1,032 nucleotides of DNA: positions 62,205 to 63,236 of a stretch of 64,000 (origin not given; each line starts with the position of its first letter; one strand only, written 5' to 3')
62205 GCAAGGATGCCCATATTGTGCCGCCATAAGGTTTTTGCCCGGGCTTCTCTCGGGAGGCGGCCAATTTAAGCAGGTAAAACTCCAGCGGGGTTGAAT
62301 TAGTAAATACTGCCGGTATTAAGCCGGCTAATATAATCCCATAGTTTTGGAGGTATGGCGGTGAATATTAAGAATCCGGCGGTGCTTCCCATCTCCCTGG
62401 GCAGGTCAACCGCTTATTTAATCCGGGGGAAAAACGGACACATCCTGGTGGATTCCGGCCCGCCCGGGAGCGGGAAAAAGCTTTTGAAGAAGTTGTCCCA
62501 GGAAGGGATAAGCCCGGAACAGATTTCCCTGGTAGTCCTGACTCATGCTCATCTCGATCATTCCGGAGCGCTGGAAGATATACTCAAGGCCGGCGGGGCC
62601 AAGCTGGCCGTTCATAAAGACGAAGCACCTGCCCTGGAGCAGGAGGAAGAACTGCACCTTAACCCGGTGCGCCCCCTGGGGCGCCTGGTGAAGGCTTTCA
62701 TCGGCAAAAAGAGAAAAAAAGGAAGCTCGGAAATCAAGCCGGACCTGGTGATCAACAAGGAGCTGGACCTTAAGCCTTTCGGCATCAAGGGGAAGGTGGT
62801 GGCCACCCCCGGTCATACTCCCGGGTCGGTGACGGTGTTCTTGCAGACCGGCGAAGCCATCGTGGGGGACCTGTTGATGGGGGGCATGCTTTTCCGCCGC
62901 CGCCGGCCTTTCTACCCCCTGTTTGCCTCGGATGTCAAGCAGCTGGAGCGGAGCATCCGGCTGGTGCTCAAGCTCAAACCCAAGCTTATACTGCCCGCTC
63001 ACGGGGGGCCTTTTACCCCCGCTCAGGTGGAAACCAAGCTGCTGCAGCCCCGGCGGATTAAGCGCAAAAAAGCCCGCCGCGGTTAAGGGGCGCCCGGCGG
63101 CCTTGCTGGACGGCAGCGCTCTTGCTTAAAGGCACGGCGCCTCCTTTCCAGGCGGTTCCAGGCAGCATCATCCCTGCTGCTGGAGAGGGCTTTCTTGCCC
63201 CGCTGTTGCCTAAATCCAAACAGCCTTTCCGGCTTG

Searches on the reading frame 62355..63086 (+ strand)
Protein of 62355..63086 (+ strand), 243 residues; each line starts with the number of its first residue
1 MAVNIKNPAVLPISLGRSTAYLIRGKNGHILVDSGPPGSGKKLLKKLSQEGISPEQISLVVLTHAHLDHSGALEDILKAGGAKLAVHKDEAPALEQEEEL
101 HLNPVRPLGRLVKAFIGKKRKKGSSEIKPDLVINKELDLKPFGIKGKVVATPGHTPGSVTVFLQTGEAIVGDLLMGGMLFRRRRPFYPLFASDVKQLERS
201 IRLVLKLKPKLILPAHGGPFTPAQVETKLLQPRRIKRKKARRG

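Call 72: find_encoding_contigs(protein=window:62355-63086:+, flank=10000, max_places=2)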
Protein window:62355-63086:+ (243 aa): 18 contigs read that carry it; 2 places shown.
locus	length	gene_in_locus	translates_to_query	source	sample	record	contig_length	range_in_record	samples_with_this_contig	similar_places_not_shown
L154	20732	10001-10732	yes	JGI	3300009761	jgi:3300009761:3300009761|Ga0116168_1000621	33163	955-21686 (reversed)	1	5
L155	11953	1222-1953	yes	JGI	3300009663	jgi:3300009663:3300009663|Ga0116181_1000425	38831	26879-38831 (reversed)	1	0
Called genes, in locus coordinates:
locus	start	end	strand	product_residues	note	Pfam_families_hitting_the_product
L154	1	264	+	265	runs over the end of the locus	PF03747:ADP_ribosyl_GH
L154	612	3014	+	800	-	PF10114:PocR, PF00989:PAS, PF08448:PAS_4, PF13426:PAS_9, PF08447:PAS_3, PF00989:PAS, PF13426:PAS_9, PF00990:GGDEF, +6 more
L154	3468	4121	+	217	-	PF01810:LysE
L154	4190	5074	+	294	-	PF01738:DLH (faint), PF02129:Peptidase_S15, PF20434:BD-FAE (weak), PF12146:Hydrolase_4, PF00561:Abhydrolase_1, PF12697:Abhydrolase_6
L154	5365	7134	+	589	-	PF01476:LysM, PF06114:Peptidase_M78 (faint), PF12844:HTH_19 (faint), PF13613:HTH_Tnp_4 (faint), PF23446:LysM1_NFP_LYK (faint), PF01476:LysM, PF23473:LysM3_LYK4_5 (weak), PF01476:LysM, +2 more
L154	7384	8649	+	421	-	PF04519:Bactofilin, PF26514:DUF8173 (weak)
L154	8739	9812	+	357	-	PF01926:MMR_HSR1 (weak), PF06071:YchF-GTPase_C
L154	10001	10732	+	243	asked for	PF00753:Lactamase_B, PF19583:ODP (faint), PF23023:Anti-Pycsar_Apyc1 (weak), PF12706:Lactamase_B_2 (weak)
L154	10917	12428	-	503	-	PF14821:Thr_synth_N, PF00291:PALP, PF24857:THR4_C (weak)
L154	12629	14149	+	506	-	PF00282:Pyridoxal_deC, PF01212:Beta_elim_lyase, PF00266:Aminotran_5 (weak)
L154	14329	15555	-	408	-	PF00079:Serpin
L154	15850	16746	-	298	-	PF13630:SdpI, PF07853:DUF1648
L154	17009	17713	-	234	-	PF00005:ABC_tran, PF13304:AAA_21 (faint)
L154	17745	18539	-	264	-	PF00005:ABC_tran, PF13304:AAA_21 (faint), PF12399:BCA_ABC_TP_C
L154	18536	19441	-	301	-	PF02653:BPD_transp_2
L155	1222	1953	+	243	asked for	PF00753:Lactamase_B, PF19583:ODP (faint), PF23023:Anti-Pycsar_Apyc1 (weak), PF12706:Lactamase_B_2 (weak)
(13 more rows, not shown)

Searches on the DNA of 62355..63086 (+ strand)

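Call 74: search_with_rna_model(model_id=R1, sources=[L154, L155, L156, L157, L153], filters=off, max_evalue=1)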
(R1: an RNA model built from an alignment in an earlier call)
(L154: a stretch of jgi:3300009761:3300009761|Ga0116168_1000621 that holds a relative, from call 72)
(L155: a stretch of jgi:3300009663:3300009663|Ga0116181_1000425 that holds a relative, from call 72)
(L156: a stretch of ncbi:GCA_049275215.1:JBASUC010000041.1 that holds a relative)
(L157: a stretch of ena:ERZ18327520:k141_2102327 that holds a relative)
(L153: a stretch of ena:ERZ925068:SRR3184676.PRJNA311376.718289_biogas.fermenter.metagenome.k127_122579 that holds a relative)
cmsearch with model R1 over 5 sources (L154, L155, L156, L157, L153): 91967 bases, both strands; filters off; matches with E-value up to 1: 2.
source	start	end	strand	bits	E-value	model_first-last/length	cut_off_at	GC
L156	12942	12970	+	15.5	0.23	1-29/29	no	0.59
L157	8210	8238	+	15.5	0.23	1-29/29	no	0.59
